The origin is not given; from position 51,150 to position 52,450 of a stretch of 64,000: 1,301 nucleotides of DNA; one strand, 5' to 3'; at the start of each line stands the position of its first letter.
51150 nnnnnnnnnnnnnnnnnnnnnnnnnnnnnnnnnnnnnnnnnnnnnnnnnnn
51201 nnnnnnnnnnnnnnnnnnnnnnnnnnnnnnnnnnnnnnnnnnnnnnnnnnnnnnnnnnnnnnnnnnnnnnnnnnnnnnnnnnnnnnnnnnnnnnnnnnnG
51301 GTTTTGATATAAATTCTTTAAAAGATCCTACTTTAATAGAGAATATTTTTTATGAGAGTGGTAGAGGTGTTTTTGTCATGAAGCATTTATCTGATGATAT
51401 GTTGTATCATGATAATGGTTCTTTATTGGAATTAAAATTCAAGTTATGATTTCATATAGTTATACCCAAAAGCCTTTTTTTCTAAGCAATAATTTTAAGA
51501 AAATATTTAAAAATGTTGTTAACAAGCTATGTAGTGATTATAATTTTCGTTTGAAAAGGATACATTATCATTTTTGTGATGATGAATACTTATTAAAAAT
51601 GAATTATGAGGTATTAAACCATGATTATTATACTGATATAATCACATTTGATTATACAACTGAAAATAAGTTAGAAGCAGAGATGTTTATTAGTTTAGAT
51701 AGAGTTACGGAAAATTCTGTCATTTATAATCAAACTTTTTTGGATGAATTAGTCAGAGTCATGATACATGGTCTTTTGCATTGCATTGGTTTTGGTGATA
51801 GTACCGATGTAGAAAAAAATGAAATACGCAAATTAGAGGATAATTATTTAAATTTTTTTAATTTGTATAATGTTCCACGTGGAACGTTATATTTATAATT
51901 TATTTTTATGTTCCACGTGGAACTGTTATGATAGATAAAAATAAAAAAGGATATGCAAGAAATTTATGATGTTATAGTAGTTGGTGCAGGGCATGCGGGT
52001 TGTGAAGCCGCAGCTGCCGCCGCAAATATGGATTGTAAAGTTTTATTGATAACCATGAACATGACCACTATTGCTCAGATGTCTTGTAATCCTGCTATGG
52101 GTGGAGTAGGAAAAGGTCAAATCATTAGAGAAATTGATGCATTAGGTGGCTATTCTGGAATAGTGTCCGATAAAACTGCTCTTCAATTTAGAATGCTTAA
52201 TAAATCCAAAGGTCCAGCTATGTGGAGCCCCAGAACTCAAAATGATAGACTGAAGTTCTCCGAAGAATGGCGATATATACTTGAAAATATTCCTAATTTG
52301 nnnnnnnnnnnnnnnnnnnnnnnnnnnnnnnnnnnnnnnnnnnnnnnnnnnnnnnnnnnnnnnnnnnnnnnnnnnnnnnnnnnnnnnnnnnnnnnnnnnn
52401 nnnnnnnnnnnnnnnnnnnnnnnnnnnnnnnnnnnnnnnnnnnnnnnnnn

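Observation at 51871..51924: Tandem parS sites, one embedded in the ybeY reading frame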

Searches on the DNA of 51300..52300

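Call 66: search_rna_families(source=window, start=51300, end=52300, threshold=evalue, max_evalue=1)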
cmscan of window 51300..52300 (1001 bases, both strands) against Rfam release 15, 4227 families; matches with E-value up to 1: 4.
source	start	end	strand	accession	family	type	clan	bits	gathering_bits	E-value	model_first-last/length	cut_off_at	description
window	51858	51937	+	RF01912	mir-2807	Gene; miRNA;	-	26.2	54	0.17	1-84/84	no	mir-2807 microRNA precursor family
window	51861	51933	+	RF04009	mir-754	Gene; miRNA;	-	19.6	84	0.92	1-78/78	no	mir-754 microRNA precursor family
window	51866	51930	+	RF04207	MIR5048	Gene; miRNA;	-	15.4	160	0.46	1-356/356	no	MIR5048 microRNA precursor family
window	51576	51637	+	RF01304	sR5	Gene; snRNA; snoRNA; CD-box;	-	15.3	40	0.84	1-53/53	no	Small nucleolar RNA sR5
